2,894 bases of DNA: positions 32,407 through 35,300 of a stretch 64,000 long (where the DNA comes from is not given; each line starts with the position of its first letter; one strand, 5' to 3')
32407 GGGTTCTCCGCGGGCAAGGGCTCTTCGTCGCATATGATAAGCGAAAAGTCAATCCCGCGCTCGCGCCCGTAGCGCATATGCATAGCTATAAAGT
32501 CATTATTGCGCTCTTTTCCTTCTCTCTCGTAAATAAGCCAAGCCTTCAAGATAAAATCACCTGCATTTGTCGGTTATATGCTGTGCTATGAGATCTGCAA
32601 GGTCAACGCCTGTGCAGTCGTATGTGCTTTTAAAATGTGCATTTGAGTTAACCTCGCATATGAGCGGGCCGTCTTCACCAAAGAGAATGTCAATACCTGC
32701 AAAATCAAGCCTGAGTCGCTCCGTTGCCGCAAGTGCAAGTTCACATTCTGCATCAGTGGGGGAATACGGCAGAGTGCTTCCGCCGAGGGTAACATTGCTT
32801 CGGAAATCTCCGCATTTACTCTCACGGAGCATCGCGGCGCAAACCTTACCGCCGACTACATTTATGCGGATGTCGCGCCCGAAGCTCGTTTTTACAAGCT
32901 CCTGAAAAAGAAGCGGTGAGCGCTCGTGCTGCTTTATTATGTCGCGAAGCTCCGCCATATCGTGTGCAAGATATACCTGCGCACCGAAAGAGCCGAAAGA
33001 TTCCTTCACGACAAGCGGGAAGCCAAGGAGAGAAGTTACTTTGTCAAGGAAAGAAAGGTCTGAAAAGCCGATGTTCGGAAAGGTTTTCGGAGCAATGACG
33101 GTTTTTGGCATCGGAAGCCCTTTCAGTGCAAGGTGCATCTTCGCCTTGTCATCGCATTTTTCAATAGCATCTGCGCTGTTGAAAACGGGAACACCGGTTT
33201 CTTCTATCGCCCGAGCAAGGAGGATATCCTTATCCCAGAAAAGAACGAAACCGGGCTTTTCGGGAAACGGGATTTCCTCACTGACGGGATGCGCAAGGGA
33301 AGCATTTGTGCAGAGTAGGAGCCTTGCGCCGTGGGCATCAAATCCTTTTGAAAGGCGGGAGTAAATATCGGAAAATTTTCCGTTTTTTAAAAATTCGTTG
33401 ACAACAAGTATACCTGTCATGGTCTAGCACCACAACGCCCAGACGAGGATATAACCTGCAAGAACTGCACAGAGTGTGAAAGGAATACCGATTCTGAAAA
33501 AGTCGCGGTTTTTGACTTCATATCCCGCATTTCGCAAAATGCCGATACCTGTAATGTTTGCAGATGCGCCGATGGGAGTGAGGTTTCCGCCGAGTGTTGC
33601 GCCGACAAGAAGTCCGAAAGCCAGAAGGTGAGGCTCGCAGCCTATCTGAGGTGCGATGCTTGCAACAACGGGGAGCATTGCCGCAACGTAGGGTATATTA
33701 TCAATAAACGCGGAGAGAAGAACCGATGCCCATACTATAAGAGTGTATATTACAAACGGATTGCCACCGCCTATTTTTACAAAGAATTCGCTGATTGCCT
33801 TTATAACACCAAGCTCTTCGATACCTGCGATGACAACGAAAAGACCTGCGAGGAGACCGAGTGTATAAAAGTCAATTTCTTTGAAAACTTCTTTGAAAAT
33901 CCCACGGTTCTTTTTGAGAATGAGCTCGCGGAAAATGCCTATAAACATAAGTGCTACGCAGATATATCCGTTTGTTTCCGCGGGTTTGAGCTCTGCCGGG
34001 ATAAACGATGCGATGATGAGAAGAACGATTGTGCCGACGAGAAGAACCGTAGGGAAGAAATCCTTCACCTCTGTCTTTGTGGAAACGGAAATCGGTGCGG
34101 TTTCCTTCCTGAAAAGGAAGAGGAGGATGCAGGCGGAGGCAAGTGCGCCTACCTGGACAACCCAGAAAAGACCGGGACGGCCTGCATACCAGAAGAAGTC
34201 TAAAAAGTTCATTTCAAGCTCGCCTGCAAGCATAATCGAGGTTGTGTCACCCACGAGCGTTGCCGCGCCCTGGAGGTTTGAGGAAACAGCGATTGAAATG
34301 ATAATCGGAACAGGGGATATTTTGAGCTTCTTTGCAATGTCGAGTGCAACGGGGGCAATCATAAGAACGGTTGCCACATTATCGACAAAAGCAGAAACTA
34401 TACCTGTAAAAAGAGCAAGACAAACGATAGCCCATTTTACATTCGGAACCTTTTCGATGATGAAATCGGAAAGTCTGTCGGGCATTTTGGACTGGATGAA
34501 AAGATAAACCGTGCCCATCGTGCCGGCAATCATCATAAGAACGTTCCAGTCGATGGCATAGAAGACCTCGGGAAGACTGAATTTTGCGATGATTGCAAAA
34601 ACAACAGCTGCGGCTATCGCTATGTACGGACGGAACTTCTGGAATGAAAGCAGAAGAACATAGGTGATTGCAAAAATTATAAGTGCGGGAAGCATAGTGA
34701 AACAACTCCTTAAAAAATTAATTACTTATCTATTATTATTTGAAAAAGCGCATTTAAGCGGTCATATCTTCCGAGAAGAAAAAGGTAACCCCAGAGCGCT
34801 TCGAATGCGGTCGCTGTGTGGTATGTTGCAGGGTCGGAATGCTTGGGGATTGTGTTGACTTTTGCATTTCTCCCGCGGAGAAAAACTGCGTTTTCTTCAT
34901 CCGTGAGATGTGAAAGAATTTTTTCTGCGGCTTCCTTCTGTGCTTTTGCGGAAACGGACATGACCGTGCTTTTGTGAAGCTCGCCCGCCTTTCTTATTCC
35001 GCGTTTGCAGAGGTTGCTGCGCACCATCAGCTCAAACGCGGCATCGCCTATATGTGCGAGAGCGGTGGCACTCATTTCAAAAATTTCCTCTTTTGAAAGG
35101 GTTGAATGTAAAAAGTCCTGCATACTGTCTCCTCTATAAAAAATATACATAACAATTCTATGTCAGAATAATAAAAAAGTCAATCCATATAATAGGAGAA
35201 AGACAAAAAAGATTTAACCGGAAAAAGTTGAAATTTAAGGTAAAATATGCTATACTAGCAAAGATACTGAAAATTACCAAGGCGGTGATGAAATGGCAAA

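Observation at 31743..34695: Two tandem RimK-type ATP-grasp ligases translationally coupled to an ArsB/NhaD-type anion permease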

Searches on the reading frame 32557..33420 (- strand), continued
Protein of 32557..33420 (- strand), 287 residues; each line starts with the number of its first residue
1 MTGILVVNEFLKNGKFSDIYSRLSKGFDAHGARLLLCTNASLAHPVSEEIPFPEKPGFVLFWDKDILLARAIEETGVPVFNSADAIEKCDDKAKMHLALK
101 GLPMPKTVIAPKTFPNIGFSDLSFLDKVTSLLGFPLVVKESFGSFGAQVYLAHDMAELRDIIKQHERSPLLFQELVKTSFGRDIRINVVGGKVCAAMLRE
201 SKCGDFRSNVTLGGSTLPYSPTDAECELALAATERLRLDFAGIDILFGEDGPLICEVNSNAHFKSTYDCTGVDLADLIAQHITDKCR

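Call 76: search_protein_families(library=padloc, proteins=[window:32557-33420:-], max_evalue=0.001)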
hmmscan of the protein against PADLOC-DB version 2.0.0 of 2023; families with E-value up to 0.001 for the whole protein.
window:32557-33420:- (287 aa): 0 families

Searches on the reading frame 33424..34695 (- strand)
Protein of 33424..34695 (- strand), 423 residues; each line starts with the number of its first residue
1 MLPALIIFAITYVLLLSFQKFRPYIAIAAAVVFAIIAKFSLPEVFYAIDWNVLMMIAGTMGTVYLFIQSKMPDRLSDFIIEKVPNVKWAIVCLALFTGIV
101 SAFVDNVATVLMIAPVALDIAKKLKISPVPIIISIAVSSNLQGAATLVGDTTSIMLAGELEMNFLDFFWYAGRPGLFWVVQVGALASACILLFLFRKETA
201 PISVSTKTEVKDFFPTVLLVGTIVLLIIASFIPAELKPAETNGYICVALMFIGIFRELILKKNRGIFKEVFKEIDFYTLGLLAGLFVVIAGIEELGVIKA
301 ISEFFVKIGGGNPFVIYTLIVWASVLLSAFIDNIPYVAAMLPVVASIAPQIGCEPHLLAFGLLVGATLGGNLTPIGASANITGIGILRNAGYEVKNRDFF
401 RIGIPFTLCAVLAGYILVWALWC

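Call 4: search_protein_families(library=pfam, proteins=[window:33424-34695:-], max_evalue=0.01)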
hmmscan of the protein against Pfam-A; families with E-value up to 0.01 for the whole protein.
window:33424-34695:- (423 aa): 3 families
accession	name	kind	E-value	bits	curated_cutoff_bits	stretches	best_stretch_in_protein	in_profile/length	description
PF03600.22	CitMHS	-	3.9e-56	191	31.9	1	12-365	1-336/336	Citrate transporter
PF06808.19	DctM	-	2.9e-09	36.7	23.8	2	161-413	161-403/413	Tripartite ATP-independent periplasmic transporter, DctM component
PF02040.21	ArsB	-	3e-06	27.3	22.2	1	90-415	93-416/423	Arsenical pump membrane protein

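Call 5: search_protein_families(library=ncbifam, proteins=[window:33424-34695:-], max_evalue=0.01)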
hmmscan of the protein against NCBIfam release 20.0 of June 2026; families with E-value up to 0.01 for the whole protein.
window:33424-34695:- (423 aa): 7 families
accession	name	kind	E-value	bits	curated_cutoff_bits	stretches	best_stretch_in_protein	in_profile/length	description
TIGR00785.1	dass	subfamily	1.2e-21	76.9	198.6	2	216-413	252-435/444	DASS family sodium-coupled anion symporter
NF040989.1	MamN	equivalog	4.1e-20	71.9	500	2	4-168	6-175/437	magnetosome biogenesis transporter MamN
NF011980.0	PRK15445.1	subfamily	1.2e-11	44.4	457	1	87-413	93-417/430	arsenical efflux pump membrane protein ArsB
NF033877.0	arsB_Sta_pI258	exception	1.4e-08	34.4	760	1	4-412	5-416/429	arsenite efflux transporter membrane subunit ArsB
TIGR00935.1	2a45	subfamily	1.4e-08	34.4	415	1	89-413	93-415/426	arsenite/antimonite efflux transporter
NF038006.1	NhaD_1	equivalog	2.2e-07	30.3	80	1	53-226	46-212/405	sodium:proton antiporter NhaD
TIGR00786.1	dctM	subfamily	5.2e-07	28.8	268.45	1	52-134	262-344/405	TRAP transporter large permease subunit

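Call 28: find_homologous_proteins(query=window:33424-34695:-, max_evalue=1e-20)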
Query window:33424-34695:- (423 aa): 8000 proteins with E <= 1e-20 among 8000 candidates; the best 120 are listed.
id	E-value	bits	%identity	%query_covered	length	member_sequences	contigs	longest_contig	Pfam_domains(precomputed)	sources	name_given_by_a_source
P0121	1.7e-265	899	100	100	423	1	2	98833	PF06808.19,PF03600.23,PF02040.21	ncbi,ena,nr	ncbi:MAG: TRAP transporter large permease subunit [Oscillospiraceae bacterium]|nr:TRAP transporter l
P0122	1.2e-214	732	82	100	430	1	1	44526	PF06808.19,PF03600.23,PF02040.21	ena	-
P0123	8.7e-214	729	79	100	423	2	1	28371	PF06808.19,PF16980.12,PF03600.23,PF02040.21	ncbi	-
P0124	4.0e-212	723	82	100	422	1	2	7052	PF06808.19,PF03600.23,PF02040.21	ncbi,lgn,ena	-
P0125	2.7e-211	721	80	100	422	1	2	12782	PF06808.19,PF03600.23,PF02040.21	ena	-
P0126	2.8e-211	721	81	100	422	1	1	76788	PF06808.19,PF03600.23,PF02040.21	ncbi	-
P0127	3.0e-211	720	81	100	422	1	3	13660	PF06808.19,PF03600.23,PF02040.21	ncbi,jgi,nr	ncbi:MAG: TRAP transporter large permease subunit [Ruminococcaceae bacterium]|nr:TRAP transporter la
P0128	5.6e-211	720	79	100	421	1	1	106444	PF06808.19,PF03600.23,PF02040.21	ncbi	-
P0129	6.0e-211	719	80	100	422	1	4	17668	PF06808.19,PF03600.23,PF02040.21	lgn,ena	-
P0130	6.4e-211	719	81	100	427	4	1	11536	PF06808.19,PF03600.23,PF02040.21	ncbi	-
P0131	7.4e-211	719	80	100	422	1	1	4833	PF06808.19,PF03600.23,PF02040.21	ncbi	-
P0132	2.4e-210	718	79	100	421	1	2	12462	PF06808.19,PF03600.23,PF02040.21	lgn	-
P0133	8.1e-210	716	79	100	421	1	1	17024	PF06808.19,PF03600.23,PF02040.21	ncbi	-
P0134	2.4e-209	714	78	100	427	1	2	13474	PF06808.19,PF03600.23,PF02040.21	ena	-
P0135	4.5e-209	713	79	100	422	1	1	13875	PF06808.19,PF03600.23,PF02040.21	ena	-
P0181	5.8e-169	581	65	99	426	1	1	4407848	PF06808.19,PF03600.23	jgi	jgi:Na+/H+ antiporter NhaD/arsenite permease-like protein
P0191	2.8e-168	579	68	100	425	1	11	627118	PF06808.19,PF03600.23,PF02040.21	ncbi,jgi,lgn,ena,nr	ncbi:MAG TPA: SLC13 family permease [Bacilli bacterium]|nr:MAG: Citrate transporter [Tenericutes bac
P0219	3.4e-166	572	64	100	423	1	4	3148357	PF06808.19,PF16980.12,PF03600.23,PF02040.21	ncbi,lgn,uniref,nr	ncbi:SLC13 family permease [Thermoclostridium stercorarium]|uniref:SLC13 family permease n=1 Tax=The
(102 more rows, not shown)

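Call 29: find_encoding_contigs(protein=P0219, flank=5000, max_places=2)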
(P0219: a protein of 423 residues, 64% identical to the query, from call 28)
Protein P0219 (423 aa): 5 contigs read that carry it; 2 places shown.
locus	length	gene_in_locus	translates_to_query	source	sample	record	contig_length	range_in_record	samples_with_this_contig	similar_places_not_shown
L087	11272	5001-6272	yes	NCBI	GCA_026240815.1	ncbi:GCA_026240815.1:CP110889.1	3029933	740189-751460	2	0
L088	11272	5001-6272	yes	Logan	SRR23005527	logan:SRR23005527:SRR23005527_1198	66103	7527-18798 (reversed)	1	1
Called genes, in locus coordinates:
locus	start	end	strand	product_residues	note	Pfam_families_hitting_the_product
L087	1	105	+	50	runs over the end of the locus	-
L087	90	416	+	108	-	-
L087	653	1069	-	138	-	PF05105:Phage_holin_4_1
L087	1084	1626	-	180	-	PF08281:Sigma70_r4_2 (weak), PF04545:Sigma70_r4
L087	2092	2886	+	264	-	PF09992:NAGPA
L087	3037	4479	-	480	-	PF13570:Beta-prop_ACSF4 (weak), PF13360:PQQ_2, PF23727:Beta-prop_FAM234A_B (faint)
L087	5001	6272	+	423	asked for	PF02040:ArsB, PF03600:CitMHS, PF16980:CitMHS_2 (faint), PF06808:DctM (weak)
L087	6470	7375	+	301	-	PF02086:MethyltransfD12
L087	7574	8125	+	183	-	-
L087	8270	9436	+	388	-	PF00465:Fe-ADH, PF13685:Fe-ADH_2, PF25137:ADH_Fe_C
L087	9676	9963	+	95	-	PF21699:TM1266-like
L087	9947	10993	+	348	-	PF04055:Radical_SAM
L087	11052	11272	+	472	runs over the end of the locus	PF04055:Radical_SAM, PF06968:BATS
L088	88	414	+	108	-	-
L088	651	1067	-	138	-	PF05105:Phage_holin_4_1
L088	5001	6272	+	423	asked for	PF02040:ArsB, PF03600:CitMHS, PF16980:CitMHS_2 (faint), PF06808:DctM (weak)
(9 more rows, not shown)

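Call 30: find_encoding_contigs(protein=P0181, flank=5000, max_places=2)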
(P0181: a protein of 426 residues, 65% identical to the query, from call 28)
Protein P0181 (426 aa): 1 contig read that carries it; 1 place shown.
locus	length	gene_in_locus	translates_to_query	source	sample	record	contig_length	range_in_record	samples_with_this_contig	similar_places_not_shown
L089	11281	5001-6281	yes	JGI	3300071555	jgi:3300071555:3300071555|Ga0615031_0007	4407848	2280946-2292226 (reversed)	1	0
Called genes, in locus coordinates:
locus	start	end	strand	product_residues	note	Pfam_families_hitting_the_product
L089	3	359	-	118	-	PF01155:HypA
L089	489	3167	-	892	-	PF00037:Fer4, PF12837:Fer4_6 (weak), PF14691:Fer4_20, PF01946:Thi4, PF07992:Pyr_redox_2, PF01266:DAO, PF12831:FAD_oxidored (weak), PF13450:NAD_binding_8, +4 more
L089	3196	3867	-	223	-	PF03308:MeaB (weak), PF02492:cobW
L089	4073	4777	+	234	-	PF00392:GntR, PF07729:FCD (weak)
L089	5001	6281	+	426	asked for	PF03600:CitMHS, PF06808:DctM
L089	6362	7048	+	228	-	PF13739:PdaC, PF11738:DUF3298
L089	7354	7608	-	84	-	PF03352:Adenine_glyco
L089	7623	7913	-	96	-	PF03352:Adenine_glyco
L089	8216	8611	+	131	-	PF00293:NUDIX (weak)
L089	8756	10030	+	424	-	PF01979:Amidohydro_1, PF07969:Amidohydro_3, PF12890:DHOase, PF07969:Amidohydro_3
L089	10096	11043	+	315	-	PF00215:OMPdecase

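Call 31: find_encoding_contigs(protein=P0191, flank=5000, max_places=2)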
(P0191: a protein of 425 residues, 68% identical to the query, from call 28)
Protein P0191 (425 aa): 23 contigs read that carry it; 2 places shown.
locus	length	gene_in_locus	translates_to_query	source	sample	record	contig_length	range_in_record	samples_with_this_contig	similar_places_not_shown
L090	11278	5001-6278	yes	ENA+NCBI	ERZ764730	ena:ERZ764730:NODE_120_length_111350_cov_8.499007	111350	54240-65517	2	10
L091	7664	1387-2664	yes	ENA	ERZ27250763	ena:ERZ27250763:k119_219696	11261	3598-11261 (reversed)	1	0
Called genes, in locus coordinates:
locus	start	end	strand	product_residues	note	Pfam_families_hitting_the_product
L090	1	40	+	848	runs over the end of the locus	PF13426:PAS_9, PF08447:PAS_3 (weak), PF00989:PAS, PF13426:PAS_9, PF08447:PAS_3, PF00990:GGDEF, PF01966:HD, PF13487:HD_5, +2 more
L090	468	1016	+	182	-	-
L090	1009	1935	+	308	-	PF13175:AAA_15 (faint), PF13476:AAA_23 (faint), PF00005:ABC_tran, PF13304:AAA_21 (faint)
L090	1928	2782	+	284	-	PF01061:ABC2_membrane, PF12698:ABC2_membrane_3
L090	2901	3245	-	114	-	PF13310:Virulence_RhuM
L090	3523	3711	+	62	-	-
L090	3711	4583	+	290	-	PF01972:SDH_protease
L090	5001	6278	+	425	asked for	PF02040:ArsB, PF03600:CitMHS, PF06808:DctM, PF03600:CitMHS (weak)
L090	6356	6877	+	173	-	PF00210:Ferritin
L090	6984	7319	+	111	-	PF00543:P-II (weak)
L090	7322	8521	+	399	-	PF00999:Na_H_Exchanger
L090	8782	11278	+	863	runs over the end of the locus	PF00990:GGDEF, PF00563:EAL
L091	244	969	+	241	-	PF01972:SDH_protease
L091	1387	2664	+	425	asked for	PF02040:ArsB, PF03600:CitMHS, PF06808:DctM, PF03600:CitMHS (weak)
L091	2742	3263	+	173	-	PF00210:Ferritin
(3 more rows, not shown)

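Call 69: search_solved_structures(query=window:33424-34695:-, max_evalue=0.01)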
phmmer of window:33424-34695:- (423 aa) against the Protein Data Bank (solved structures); distinct sequences matched with E-value up to 0.01: 4.
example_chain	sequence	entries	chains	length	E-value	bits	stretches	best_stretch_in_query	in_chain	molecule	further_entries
5uld_A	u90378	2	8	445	2.9e-08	37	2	14-142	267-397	Transporter, NadC family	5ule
4f35_D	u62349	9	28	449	1.8e-07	34.4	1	74-410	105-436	Transporter, NadC family | DASS family sodium-coupled anion symporter | VcINDY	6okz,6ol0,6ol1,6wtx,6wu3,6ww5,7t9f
9n5n_A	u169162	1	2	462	1.9e-07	34.3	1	74-410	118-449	Transporter, NadC family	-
5ul7_A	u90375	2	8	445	2e-07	34.3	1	74-410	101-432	Transporter, NadC family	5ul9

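Call 76: search_protein_families(library=padloc, proteins=[window:33424-34695:-], max_evalue=0.001)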
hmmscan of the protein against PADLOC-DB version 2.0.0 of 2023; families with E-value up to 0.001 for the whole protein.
window:33424-34695:- (423 aa): 0 families

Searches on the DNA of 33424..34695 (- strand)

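Call 32: search_rna_families(sources=[L087, L089, L090], threshold=gathering)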
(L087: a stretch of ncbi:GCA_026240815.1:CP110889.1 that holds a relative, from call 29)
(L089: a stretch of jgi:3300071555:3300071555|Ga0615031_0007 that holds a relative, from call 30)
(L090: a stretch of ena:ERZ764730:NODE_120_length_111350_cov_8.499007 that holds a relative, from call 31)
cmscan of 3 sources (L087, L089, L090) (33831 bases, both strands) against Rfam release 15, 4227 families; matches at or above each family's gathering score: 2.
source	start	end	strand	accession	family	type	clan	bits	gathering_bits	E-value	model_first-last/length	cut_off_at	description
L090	8568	8638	-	RF00005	tRNA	Gene; tRNA;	CL00001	65.6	29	2.7e-12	1-71/71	no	tRNA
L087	4702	4773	+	RF00005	tRNA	Gene; tRNA;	CL00001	63.7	29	9.1e-12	1-71/71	no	tRNA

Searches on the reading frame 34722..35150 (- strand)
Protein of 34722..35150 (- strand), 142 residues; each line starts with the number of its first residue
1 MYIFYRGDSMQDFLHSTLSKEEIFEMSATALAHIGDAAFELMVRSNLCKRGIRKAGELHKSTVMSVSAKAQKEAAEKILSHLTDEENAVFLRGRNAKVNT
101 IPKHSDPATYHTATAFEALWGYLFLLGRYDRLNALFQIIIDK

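Call 4: search_protein_families(library=pfam, proteins=[window:34722-35150:-], max_evalue=0.01)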
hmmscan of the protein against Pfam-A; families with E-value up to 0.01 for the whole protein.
window:34722-35150:- (142 aa): 1 family
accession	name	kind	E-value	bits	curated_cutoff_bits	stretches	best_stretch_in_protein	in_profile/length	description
PF00636.31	Ribonuclease_3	-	3.4e-20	73.1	27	1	30-125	2-99/102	Ribonuclease III domain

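Call 5: search_protein_families(library=ncbifam, proteins=[window:34722-35150:-], max_evalue=0.01)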
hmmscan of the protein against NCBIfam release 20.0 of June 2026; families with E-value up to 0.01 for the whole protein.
window:34722-35150:- (142 aa): 0 families
